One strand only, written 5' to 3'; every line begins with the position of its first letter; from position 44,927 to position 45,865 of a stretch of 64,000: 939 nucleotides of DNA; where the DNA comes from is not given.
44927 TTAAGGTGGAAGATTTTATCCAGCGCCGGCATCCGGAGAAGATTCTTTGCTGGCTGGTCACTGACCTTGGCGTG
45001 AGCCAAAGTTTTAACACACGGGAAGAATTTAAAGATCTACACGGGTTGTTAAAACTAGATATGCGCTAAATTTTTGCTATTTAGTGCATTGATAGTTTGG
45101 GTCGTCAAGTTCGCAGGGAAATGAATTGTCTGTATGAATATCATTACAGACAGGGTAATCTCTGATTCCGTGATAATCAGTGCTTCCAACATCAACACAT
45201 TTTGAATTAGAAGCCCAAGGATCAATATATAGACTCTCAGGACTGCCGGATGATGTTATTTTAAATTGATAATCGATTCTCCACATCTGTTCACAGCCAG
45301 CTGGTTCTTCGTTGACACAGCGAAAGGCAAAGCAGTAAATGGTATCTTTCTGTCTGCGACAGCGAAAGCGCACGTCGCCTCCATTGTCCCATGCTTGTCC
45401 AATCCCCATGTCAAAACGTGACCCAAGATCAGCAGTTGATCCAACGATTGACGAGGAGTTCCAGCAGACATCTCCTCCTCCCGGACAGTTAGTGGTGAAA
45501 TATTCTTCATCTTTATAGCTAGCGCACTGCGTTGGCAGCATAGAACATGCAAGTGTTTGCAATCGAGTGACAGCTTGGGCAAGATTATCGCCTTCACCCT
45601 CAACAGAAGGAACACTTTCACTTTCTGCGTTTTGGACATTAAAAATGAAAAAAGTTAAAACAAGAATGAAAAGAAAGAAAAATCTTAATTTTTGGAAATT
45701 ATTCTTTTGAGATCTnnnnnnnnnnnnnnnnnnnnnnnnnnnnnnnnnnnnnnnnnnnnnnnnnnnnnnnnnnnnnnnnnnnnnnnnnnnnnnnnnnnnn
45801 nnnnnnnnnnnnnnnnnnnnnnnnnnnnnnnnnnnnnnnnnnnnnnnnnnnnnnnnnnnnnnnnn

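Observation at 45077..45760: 12-Cys secreted protein joined in frame, without a stop codon, to the xanthine-dehydrogenase large subunit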

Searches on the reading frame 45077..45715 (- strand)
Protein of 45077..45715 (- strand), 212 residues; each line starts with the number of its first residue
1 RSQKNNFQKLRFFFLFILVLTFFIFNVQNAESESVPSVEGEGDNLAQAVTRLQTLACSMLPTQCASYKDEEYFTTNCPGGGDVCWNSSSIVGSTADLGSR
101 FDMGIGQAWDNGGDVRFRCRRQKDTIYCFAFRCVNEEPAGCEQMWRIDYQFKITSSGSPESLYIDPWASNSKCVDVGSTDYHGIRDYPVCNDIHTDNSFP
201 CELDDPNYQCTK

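Call 5: search_protein_families(library=pfam, proteins=[window:45077-45715:-], max_evalue=0.01)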
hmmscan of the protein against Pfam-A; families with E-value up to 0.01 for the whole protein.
window:45077-45715:- (212 aa): 0 families

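Call 6: search_protein_families(library=ncbifam, proteins=[window:45077-45715:-], max_evalue=0.01)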
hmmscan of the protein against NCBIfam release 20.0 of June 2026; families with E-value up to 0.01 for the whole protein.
window:45077-45715:- (212 aa): 0 families

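Call 7: find_homologous_proteins(query=window:45077-45715:-, max_evalue=0.01)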
Query window:45077-45715:- (212 aa): 3 proteins with E <= 0.01 among 38 candidates.
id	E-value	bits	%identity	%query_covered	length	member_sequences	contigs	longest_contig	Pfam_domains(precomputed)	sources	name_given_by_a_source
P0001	1.5e-75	272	59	99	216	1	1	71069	-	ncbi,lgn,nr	ncbi:MAG: hypothetical protein PHY73_04230 [Candidatus Omnitrophica bacterium]|nr:hypothetical prote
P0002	8.9e-18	83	55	34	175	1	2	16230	-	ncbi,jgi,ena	ncbi:MAG: hypothetical protein WCX16_00955 [Candidatus Omnitrophota bacterium]|jgi:hypothetical prot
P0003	3.6e-4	38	36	52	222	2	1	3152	-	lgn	-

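Call 8: find_encoding_contigs(protein=P0001, flank=8000, max_places=4)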
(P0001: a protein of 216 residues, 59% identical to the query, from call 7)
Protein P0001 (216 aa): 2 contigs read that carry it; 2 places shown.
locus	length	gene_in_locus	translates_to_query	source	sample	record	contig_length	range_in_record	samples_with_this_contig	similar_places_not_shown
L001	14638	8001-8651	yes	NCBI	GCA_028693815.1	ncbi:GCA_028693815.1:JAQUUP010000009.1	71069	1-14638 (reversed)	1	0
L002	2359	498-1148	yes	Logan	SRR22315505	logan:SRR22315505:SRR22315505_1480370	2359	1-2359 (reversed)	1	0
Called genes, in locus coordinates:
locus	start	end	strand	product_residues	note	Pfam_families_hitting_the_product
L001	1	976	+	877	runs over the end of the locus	PF00133:tRNA-synt_1, PF01406:tRNA-synt_1e (faint), PF09334:tRNA-synt_1g, PF13603:tRNA-synt_1_2, PF09334:tRNA-synt_1g (weak), PF08264:Anticodon_1, PF10458:Val_tRNA-synt_C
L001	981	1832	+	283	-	PF02749:QRPTase_N, PF01729:QRPTase_C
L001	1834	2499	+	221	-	-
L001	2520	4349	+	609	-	PF02517:Rce1-like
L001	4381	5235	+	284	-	PF00941:FAD_binding_5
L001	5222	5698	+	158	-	PF00111:Fer2, PF13085:Fer2_3 (weak), PF01799:Fer2_2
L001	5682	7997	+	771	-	PF01315:Ald_Xan_dh_C, PF02738:MoCoBD_1, PF20256:MoCoBD_2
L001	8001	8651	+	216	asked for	-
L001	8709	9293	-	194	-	PF12804:NTP_transf_3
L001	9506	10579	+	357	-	-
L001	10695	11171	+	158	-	PF00160:Pro_isomerase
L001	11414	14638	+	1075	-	PF01364:Peptidase_C25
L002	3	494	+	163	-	?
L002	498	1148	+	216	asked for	-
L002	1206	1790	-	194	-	PF12804:NTP_transf_3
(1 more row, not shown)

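Call 9: find_encoding_contigs(protein=P0002, flank=8000, max_places=4)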
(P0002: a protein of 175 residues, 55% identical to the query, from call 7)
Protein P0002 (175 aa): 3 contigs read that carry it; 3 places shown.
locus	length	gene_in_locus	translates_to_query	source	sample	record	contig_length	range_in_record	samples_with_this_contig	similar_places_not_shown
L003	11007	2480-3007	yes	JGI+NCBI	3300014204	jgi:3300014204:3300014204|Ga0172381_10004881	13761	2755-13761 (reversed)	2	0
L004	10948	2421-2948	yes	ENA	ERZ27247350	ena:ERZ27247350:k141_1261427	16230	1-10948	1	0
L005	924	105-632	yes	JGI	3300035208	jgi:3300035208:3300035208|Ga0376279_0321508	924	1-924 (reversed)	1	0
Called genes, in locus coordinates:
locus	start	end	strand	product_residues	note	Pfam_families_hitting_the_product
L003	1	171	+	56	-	PF01799:Fer2_2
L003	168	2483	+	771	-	PF01315:Ald_Xan_dh_C, PF02738:MoCoBD_1, PF20256:MoCoBD_2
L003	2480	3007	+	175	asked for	-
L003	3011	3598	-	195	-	PF12804:NTP_transf_3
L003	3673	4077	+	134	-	-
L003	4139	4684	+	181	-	PF00160:Pro_isomerase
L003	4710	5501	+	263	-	PF02625:XdhC_CoxI, PF13478:XdhC_C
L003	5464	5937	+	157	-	PF01243:PNPOx_N, PF16242:Pyrid_ox_like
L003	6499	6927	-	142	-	PF02001:DUF134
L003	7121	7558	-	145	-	PF00571:CBS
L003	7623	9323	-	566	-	-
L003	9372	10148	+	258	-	PF00089:Trypsin, PF13365:Trypsin_2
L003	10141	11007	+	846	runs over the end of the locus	PF02516:STT3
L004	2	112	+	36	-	?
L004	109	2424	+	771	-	PF01315:Ald_Xan_dh_C, PF02738:MoCoBD_1, PF20256:MoCoBD_2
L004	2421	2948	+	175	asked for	-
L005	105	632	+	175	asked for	-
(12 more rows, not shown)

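Call 24: find_related_loci(query=A2, collection=genome_contigs, flank=4000)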
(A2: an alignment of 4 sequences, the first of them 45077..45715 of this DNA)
Query A2 (212 aa) in genome_contigs; peptide patterns used: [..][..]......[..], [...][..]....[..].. (x = any residue, [..] = any of these).
44 stretches matched a pattern; 1 encode a relative of the query (tblastn E <= 1e-3); 1 distinct loci.
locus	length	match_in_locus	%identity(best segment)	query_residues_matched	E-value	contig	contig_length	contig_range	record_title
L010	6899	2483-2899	35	7-151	2e-22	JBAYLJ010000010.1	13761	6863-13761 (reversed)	MAG: Candidatus Omnitrophota bacterium isolate SO_2016_LW1_10 scaffold04881_LW64-88_2016, whole genome shotgun sequence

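Call 25: find_related_loci(query=A2, collection=metagenome_contigs, flank=3000)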
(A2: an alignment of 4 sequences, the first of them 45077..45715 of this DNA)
Query A2 (212 aa) in metagenome_contigs; peptide patterns used: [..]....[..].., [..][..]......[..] (x = any residue, [..] = any of these).
185 stretches matched a pattern; 1 encode a relative of the query (tblastn E <= 1e-3); 1 distinct loci.
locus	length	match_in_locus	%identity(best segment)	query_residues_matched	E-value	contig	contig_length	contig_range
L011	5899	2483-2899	35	7-151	1e-22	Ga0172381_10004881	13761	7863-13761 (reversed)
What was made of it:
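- Tried and rejected: The genome_contigs and metagenome_contigs scans each returned only the already known Ga0172381 locus (calls 24, 25).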

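Call 26: find_encoding_contigs(protein=P0003, flank=4000, max_places=4)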
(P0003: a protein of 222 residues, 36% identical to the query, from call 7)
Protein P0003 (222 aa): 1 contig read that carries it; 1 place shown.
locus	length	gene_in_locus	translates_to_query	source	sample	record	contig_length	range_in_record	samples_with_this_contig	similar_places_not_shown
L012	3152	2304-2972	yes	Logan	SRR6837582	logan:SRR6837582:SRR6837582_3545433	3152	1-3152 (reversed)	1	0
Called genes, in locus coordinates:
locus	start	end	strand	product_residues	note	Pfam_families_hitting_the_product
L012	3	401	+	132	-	?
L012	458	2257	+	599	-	PF02517:Rce1-like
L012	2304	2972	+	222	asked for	-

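Call 27: search_protein_representatives(alignment_id=A2)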
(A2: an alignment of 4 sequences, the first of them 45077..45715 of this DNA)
Query: 4 sequences, 201 profile positions. Proteins with E-value up to 0.001 (for the whole library): 33; up to 1e-10: 28; up to 1e-30: 8. The best 33 are listed.
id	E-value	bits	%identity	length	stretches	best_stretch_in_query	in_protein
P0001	2.9e-83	294.5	-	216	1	2-201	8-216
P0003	3.5e-83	294.2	-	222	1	1-196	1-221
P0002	9.5e-68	243.9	-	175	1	1-197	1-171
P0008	6.7e-44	166.0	-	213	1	2-196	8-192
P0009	2.9e-40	154.1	-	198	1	13-190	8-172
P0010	1.9e-33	131.9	-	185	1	13-187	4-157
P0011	3.6e-33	131.0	-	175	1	8-188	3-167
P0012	6.0e-31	123.7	-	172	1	11-158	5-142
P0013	1.6e-27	112.5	-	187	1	12-157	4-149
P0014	2.4e-27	111.9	-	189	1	10-155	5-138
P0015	6.3e-27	110.6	-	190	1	15-157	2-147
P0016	3.7e-26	108.1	-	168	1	1-157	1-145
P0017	7.7e-26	107.0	-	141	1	51-160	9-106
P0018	1.2e-24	103.2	-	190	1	9-162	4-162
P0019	2.5e-24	102.1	-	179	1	22-157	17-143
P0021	2.1e-22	95.8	-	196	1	12-165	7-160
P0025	3.8e-16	75.4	-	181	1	18-157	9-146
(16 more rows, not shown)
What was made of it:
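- All 33 Cys-rich family representatives are 78-238 aa (call 27).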

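Call 31: find_encoding_contigs(protein=P0008, flank=6000, max_places=3)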
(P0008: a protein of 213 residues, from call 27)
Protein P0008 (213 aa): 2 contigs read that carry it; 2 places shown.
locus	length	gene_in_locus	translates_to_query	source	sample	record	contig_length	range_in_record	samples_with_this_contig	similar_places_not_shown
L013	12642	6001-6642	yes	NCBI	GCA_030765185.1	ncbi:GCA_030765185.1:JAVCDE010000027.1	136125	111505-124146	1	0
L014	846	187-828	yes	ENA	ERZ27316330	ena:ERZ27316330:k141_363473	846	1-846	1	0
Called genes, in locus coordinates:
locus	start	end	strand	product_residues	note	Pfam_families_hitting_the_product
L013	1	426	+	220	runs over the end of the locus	-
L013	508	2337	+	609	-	PF02517:Rce1-like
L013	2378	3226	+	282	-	PF00941:FAD_binding_5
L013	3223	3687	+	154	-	PF00111:Fer2 (weak), PF13085:Fer2_3 (weak), PF01799:Fer2_2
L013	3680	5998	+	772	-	PF01315:Ald_Xan_dh_C, PF02738:MoCoBD_1, PF20256:MoCoBD_2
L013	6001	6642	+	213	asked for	-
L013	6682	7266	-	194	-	PF01128:IspD, PF12804:NTP_transf_3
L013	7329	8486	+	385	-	-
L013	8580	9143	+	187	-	PF00160:Pro_isomerase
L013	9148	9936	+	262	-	PF02625:XdhC_CoxI, PF13478:XdhC_C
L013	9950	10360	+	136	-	PF01243:PNPOx_N, PF16242:Pyrid_ox_like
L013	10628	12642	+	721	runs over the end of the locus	PF14312:FG-GAP_2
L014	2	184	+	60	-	?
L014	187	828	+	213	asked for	-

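Call 32: find_encoding_contigs(protein=P0009, flank=6000, max_places=3)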
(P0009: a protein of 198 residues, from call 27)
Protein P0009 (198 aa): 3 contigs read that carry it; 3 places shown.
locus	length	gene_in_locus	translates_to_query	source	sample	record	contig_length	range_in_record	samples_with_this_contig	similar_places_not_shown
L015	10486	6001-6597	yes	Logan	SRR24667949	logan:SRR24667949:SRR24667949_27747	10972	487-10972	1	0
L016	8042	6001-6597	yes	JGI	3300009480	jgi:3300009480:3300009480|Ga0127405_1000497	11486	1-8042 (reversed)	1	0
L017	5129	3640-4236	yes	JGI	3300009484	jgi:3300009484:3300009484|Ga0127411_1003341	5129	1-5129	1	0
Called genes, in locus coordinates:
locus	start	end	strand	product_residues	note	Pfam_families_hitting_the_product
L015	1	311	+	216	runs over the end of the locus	-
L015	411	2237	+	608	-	PF02517:Rce1-like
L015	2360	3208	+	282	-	PF00941:FAD_binding_5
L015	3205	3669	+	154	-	PF00111:Fer2, PF13085:Fer2_3, PF01799:Fer2_2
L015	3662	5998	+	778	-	PF01315:Ald_Xan_dh_C, PF02738:MoCoBD_1, PF20256:MoCoBD_2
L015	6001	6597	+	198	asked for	-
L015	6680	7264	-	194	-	PF01128:IspD, PF12804:NTP_transf_3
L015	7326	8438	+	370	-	-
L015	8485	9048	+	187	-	PF00160:Pro_isomerase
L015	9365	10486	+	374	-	?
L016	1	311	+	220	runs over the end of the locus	-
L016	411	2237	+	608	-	PF02517:Rce1-like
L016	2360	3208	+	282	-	PF00941:FAD_binding_5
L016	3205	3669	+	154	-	PF00111:Fer2, PF13085:Fer2_3, PF01799:Fer2_2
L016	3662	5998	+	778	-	PF01315:Ald_Xan_dh_C, PF02738:MoCoBD_1, PF20256:MoCoBD_2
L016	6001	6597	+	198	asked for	-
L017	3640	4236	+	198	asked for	-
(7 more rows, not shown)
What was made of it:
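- Checked: Both halves have homologues that are separate adjacent genes in related genomes (calls 7-9, 31, 32).
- The Cys-rich gene is tightly coupled to the Mo gene in at least five species-level lineages (calls 8, 9, 31, 32).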

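Call 37: predict_structure(alignment_id=A3)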
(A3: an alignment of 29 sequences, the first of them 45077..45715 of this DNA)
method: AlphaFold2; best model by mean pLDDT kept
length: 212 residues; sequences in the alignment: 29
mean_pLDDT: 80.1   pTM: 0.74
mean pLDDT of the five models: 80.1, 80.0, 80.0, 79.1, 78.6
residues with pLDDT >= 90: 73; 70-90: 84; 50-70: 49; < 50: 6
segments of 3 or more residues with pLDDT < 50: 29-34
pLDDT, mean of each block of 10 residues (from residue 1): 70 92 69 55 91 87 67 68 87 91 81 91 90 92 95 65 75 93 85 81 63 61
secondary structure, 60 per line:
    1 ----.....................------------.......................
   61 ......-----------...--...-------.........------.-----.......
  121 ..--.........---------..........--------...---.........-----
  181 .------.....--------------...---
elements in order: H5-25 H38-66 E83-85 H93-101 E114-122 E125-133 E143-152 E161-163 H167-170 E171-175 H189-192 E207-209
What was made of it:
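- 45620..45718 (-): Signal-peptide-like N-terminus (about 31-33 residues: basic n-region, 14-residue Phe/Leu-rich core, NA|ES or AES|ES cleavage-type site). The AF2 model has a helix at 5-25 followed by a low-confidence linker (call 37).
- Closest known: Type IV pilins / type II secretion pseudopilins. Same: The predicted long helix followed by a beta-sheet is the same order of elements (call 37).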

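Call 41: fold_search(model_id=the predicted structure, library=pdb)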
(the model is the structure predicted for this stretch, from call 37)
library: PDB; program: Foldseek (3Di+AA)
matches with E <= 10: 254; with E <= 0.001: 0
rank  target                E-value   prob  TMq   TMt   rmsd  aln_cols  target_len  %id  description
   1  2gid_A                1.1e+00  0.04  0.15  0.20  11.8       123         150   10  Crystal structures of trypanosoma bruciei MRP1/MRP2 (released 2006-09-05)
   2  2gid_G                1.2e+00  0.03  0.14  0.18  12.2       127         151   11  Crystal structures of trypanosoma bruciei MRP1/MRP2 (released 2006-09-05)
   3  8y8f_A                1.3e+00  0.03  0.11  0.03  13.2        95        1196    8  Structure of HCoV-HKU1C spike in the glycan-activated-closed conformation (released 2024-07-17)
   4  3wno_A                1.4e+00  0.04  0.15  0.06   9.1        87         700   13  D308A mutant of Bacillus circulans T-3040 cycloisomaltooligosaccharide glucanotransferase complexed with cycloisomalto (released 2014-02-05)
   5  1ii8_A                1.4e+00  0.04  0.13  0.14  11.5        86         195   10  Crystal structure of the P. furiosus Rad50 ATPase domain (released 2001-05-30)
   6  3wnl_A                1.4e+00  0.03  0.17  0.07  13.2       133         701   13  D308A mutant of Bacillus circulans T-3040 cycloisomaltooligosaccharide glucanotransferase complexed with isomaltohexao (released 2014-02-05)
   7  7lyn_A                1.5e+00  0.02  0.11  0.03  15.9        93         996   12  South African (B.1.351) SARS-CoV-2 spike protein variant (S-GSAS-B.1.351) in the 1-RBD-up conformation (released 2021-03-31)
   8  2mf7_MODEL_1_A        1.6e+00  0.08  0.21  0.31  11.3       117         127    7  Solution structure of the ims domain of the mitochondrial import protein TIM21 from S. cerevisiae (released 2014-10-29)
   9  7sxx_A                1.7e+00  0.02  0.10  0.03  13.4       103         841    8  Cryo-EM structure of the SARS-CoV-2 D614G mutant spike protein ectodomain bound to human ACE2 ectodomain (global refin (released 2021-12-29)
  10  8dlz_B                1.7e+00  0.02  0.10  0.03  13.0       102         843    8  Cryo-EM structure of SARS-CoV-2 D614G spike protein in complex with VH ab6 (released 2022-08-31)
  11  5kew_D                1.9e+00  0.11  0.16  0.26   5.7        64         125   11  Vibrio parahaemolyticus VtrA/VtrC complex bound to the bile salt taurodeoxycholate (released 2016-07-20)
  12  5w8m_D                1.9e+00  0.06  0.13  0.14   6.2        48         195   10  Crystal structure of Chaetomium thermophilum Vps29 (released 2018-06-13)
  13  6k7f_A                2.0e+00  0.06  0.19  0.09  11.7       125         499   11  Crystal structure of MBPholo-Tim21 fusion protein with a 17-residue helical linker (released 2019-09-18)
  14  8alo_B                2.0e+00  0.05  0.19  0.24   8.2       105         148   11  Heterodimer formation of sensory domains of Vibrio cholerae regulators ToxR and ToxS (released 2023-09-13)
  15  7tf3_A                2.0e+00  0.02  0.10  0.03  14.1        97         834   10  Cryo-EM structure of SARS-CoV-2 Kappa (B.1.617.1) Q484A spike protein (released 2022-03-30)
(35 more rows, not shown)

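Call 45: search_solved_structures(query=A3, max_evalue=10)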
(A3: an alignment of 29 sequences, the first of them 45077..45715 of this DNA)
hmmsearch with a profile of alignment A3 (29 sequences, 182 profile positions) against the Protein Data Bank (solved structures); distinct sequences matched with E-value up to 10: 3.
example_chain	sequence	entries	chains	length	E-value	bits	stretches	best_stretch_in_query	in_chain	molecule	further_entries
5wda_A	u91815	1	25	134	0.54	13.1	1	7-66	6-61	General secretion pathway protein G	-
9egp_A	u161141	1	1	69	0.88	12.5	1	7-64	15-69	Geopilin domain 1 protein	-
2m7g_A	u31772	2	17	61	0.89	12.4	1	7-64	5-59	Geopilin domain 1 protein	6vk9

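Call 46: search_protein_families(library=pfam, alignment_id=A3, max_evalue=1)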
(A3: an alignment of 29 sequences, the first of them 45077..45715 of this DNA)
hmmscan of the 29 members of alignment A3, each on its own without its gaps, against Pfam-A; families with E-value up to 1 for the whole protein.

A. member 1, window:45077-45715:- (212 aa): 1 family
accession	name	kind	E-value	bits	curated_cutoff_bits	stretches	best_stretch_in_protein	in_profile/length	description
PF17460.7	RP854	-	0.064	13.5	25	1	9-103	16-107/212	Uncharacterized protein RP854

B. families by the number of members that match (of 29 scanned): 12 families
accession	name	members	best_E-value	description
PF16687.11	ELYS-bb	2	0.13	beta-propeller of ELYS nucleoporin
PF12911.12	OppC_N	1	0.031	N-terminal TM domain of oligopeptide transport permease C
PF03425.19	CBM_11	1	0.052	Carbohydrate binding domain (family 11)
PF17460.7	RP854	1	0.064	Uncharacterized protein RP854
PF04155.23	Ground-like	1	0.075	Ground-like domain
PF03108.21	DBD_Tnp_Mut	1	0.084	MuDR family transposase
PF18965.5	VP3-like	1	0.098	Outer capsid protein VP3-like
PF13334.11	DUF4094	1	0.12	Domain of unknown function (DUF4094)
PF07720.18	TPR_3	1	0.13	Tetratricopeptide repeat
PF17220.8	DUF5137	1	0.18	Protein of unknown function (DUF5137)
PF13800.11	Sigma_reg_N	1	0.21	Sigma factor regulator N-terminal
PF13131.11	DUF3951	1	0.64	Protein of unknown function (DUF3951)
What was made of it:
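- On Type IV pilin / pseudopilin: No T2SSG or N_methyl Pfam hit in 29 members (call 46).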

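Call 47: find_homologous_proteins(query=A3, max_evalue=0.001)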
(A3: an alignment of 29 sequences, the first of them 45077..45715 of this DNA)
Query A3 (29 sequences) (212 aa, profile of the alignment): 6 proteins with E <= 0.001 among 2728 candidates.
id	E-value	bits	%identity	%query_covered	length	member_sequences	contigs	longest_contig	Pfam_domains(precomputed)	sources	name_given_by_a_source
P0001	4.1e-48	181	59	99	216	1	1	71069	-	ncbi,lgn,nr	ncbi:MAG: hypothetical protein PHY73_04230 [Candidatus Omnitrophica bacterium]|nr:hypothetical prote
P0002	1.9e-44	170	55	34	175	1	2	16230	-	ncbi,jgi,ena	ncbi:MAG: hypothetical protein WCX16_00955 [Candidatus Omnitrophota bacterium]|jgi:hypothetical prot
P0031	5.0e-40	155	51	18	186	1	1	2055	-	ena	-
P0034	3.7e-37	146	24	64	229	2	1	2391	-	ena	-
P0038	9.1e-37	144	30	71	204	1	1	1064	-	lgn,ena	-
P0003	7.2e-36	142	36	52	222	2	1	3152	-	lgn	-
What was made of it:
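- Tried and rejected: The profile search of the 90% clusters returned only 6 proteins (call 47).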

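Call 48: find_encoding_contigs(protein=P0013, flank=6000, max_places=2)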
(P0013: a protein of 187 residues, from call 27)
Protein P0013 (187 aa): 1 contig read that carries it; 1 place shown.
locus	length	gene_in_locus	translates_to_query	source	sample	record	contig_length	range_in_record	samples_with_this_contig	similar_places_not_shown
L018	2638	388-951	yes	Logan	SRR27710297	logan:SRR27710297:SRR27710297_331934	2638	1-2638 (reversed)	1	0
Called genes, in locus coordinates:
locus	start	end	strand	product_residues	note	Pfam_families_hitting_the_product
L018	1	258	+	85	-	?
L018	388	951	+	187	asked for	-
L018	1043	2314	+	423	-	PF02040:ArsB, PF06808:DctM (faint), PF03600:CitMHS, PF16980:CitMHS_2 (faint), PF03600:CitMHS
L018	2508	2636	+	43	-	?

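Call 49: find_encoding_contigs(protein=P0021, flank=6000, max_places=2)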
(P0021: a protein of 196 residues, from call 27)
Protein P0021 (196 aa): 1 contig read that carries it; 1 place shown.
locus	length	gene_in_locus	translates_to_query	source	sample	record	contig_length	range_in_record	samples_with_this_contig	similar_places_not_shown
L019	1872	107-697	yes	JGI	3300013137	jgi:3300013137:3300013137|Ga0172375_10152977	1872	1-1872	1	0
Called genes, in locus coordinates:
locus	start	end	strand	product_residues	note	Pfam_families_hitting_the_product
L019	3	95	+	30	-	?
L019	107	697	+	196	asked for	-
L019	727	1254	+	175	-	-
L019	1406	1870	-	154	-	?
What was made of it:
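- Family members occur away from XDH genes (calls 26, 48, 49), so the two proteins are not obligate partners.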

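Call 50: find_encoding_contigs(protein=P0025, flank=6000, max_places=2)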
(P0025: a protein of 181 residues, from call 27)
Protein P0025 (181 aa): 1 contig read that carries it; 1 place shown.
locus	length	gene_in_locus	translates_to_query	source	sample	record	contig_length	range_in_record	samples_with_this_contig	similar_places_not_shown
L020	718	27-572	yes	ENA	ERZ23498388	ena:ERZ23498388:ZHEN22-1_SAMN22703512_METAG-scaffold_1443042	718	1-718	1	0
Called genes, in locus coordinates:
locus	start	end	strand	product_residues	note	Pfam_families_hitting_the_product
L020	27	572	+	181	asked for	-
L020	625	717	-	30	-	?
